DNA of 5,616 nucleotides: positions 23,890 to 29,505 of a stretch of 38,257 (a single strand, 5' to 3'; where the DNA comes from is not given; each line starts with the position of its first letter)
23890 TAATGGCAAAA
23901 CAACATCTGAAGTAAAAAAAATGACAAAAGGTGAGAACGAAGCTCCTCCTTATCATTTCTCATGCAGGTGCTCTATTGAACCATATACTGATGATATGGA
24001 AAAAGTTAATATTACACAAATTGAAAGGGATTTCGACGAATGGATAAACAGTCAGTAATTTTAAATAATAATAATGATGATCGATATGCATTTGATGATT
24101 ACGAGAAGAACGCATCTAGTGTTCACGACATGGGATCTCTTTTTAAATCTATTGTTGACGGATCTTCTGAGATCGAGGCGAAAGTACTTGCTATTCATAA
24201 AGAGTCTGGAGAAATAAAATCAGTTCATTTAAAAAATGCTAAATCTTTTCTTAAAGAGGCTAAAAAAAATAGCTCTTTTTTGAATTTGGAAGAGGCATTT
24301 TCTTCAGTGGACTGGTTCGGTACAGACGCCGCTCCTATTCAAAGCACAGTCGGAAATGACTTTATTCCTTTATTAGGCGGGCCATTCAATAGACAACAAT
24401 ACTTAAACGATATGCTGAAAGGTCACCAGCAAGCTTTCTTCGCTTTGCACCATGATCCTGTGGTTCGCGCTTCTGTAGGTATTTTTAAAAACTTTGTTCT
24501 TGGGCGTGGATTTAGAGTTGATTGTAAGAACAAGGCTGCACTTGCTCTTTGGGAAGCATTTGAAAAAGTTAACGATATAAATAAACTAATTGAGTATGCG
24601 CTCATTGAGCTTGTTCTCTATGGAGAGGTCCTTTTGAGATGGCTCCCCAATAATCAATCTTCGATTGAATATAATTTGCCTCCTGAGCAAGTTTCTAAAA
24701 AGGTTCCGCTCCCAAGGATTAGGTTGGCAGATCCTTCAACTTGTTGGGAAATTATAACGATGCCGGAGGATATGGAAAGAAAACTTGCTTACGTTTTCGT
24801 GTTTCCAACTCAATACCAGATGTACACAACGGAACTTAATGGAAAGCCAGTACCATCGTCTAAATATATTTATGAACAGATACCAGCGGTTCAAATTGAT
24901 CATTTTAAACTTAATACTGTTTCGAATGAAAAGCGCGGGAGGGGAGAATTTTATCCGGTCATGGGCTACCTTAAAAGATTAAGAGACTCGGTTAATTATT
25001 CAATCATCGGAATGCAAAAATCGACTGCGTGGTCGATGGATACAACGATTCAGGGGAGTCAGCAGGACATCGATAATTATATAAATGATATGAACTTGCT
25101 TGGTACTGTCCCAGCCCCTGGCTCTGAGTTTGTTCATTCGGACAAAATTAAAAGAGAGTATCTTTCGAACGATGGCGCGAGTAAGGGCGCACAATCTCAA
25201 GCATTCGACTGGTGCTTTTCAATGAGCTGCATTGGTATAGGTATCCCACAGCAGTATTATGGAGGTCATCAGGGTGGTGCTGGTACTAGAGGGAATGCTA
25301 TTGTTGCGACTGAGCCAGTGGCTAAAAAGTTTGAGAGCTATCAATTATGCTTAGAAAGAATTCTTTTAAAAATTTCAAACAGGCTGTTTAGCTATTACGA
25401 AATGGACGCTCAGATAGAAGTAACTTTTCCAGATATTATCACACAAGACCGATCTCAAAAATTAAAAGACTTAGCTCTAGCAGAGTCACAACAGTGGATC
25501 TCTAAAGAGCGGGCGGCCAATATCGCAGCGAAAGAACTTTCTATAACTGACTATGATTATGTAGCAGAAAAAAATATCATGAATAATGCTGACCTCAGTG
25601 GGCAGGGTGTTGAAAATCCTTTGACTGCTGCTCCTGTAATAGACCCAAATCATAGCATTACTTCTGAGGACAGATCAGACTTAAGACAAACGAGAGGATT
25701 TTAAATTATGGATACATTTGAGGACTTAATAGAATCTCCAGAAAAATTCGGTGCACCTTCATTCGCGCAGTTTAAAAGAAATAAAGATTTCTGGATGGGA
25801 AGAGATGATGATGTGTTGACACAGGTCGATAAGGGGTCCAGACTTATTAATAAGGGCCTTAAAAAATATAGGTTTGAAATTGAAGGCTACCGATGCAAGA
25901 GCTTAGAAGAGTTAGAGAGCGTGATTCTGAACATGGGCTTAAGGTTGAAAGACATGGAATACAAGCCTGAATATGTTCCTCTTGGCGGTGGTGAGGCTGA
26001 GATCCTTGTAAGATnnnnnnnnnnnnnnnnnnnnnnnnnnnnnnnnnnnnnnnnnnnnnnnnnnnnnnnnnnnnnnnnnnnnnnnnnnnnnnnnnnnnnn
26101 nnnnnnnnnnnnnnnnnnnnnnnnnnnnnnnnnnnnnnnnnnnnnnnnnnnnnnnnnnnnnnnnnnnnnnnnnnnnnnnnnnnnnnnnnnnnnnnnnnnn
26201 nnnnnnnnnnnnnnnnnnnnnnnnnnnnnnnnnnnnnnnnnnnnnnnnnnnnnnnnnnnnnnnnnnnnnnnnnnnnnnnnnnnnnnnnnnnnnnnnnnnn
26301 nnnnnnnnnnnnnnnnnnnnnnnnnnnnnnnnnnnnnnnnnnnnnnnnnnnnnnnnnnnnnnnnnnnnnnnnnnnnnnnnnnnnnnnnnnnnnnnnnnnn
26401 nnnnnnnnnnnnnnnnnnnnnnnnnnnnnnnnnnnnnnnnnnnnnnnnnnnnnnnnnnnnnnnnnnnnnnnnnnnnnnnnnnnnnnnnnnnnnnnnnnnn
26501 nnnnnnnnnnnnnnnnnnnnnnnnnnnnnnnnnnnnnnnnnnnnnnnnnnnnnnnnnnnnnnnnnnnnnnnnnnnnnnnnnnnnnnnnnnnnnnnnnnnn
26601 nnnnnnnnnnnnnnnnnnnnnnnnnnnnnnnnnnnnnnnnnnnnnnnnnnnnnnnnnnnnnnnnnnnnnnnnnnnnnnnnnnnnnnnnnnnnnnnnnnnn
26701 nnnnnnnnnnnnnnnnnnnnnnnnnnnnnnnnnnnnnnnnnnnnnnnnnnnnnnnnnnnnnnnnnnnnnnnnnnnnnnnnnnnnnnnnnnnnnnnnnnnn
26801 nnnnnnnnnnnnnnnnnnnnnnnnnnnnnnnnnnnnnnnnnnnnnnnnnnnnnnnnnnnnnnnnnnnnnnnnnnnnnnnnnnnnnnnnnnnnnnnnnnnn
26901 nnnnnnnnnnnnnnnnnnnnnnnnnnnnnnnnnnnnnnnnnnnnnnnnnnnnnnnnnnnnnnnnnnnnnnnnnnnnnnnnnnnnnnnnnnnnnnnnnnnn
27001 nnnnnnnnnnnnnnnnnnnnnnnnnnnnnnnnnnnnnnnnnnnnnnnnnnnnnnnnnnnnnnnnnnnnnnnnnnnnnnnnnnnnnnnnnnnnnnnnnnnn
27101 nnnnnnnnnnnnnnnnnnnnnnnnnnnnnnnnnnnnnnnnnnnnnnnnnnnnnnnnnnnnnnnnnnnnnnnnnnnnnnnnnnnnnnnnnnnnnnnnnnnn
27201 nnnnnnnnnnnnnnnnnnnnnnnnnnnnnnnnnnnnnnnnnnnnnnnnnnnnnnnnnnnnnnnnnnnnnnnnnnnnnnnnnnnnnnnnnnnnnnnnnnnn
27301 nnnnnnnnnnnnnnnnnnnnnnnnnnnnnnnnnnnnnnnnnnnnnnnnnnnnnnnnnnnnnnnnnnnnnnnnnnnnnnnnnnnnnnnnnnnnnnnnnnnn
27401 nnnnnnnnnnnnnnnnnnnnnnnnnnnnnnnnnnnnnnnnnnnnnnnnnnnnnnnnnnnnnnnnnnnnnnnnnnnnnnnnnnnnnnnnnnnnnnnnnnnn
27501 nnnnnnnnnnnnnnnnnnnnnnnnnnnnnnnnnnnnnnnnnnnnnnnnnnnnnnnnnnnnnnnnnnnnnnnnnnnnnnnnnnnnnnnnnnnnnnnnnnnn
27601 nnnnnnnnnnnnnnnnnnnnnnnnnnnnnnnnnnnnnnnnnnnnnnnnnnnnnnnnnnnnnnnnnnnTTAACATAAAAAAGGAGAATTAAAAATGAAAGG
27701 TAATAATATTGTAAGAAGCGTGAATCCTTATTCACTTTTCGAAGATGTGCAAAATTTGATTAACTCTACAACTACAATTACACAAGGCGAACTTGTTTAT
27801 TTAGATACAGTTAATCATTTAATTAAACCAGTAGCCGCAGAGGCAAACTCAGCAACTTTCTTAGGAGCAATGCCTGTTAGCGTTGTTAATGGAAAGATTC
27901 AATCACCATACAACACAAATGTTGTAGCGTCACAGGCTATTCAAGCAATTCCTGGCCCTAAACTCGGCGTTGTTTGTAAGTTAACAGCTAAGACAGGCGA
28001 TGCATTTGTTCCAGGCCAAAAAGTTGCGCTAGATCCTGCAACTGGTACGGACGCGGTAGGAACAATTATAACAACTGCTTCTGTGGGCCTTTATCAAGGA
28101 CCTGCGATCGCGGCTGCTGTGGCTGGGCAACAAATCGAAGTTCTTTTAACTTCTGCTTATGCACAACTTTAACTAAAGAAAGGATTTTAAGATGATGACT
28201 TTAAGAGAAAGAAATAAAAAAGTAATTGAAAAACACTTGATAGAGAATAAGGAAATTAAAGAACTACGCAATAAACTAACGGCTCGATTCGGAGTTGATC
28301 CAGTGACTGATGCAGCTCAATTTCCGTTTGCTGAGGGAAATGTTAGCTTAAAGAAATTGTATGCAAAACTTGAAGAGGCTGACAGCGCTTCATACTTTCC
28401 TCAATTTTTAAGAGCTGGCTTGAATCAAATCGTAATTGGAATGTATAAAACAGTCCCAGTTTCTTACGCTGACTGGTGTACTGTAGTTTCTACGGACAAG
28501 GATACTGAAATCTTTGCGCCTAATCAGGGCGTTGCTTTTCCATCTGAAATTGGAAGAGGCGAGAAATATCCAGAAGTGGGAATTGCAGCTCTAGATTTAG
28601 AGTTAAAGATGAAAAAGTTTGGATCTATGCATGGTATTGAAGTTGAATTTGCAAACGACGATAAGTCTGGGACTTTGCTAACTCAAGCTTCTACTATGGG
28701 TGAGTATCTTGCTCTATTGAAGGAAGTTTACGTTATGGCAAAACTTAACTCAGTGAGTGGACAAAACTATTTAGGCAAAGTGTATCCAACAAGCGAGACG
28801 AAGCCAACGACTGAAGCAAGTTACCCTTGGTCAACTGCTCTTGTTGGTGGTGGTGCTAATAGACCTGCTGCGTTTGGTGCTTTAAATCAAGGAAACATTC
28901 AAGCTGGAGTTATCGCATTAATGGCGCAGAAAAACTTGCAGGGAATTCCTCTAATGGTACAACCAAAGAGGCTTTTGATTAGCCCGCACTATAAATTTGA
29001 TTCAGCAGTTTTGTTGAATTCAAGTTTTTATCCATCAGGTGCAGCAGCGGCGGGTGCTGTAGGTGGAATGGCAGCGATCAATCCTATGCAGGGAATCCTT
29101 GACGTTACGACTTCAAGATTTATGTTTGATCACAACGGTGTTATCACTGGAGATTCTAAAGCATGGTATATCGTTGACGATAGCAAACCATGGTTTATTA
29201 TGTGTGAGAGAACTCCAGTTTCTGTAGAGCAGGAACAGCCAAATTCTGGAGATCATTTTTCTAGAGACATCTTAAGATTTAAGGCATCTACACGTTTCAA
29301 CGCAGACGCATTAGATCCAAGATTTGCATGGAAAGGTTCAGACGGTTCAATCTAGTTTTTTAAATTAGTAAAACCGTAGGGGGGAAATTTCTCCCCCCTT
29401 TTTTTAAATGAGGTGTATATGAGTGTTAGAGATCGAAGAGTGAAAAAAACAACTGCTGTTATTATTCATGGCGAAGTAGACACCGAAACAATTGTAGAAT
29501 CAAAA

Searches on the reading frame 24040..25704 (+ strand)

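Call 61: search_protein_families(library=phrogs, proteins=[window:24040-25704:+], max_evalue=0.00001)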
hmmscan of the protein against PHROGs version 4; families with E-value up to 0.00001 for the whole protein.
window:24040-25704:+ (554 aa): 1 family
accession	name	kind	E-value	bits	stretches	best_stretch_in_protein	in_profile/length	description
phrog_10963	-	head and packaging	6.2e-07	29.4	1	283-512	234-456/503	portal protein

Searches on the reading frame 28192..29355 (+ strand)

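Call 61: search_protein_families(library=phrogs, proteins=[window:28192-29355:+], max_evalue=0.00001)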
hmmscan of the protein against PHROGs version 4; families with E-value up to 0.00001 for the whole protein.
window:28192-29355:+ (387 aa): 2 families
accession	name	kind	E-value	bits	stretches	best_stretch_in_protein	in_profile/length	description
phrog_133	-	head and packaging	4.8e-10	39.7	1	55-381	369-664/668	head maturation protease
phrog_371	-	head and packaging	1.9e-09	38.2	0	319-379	165-228/303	major head protein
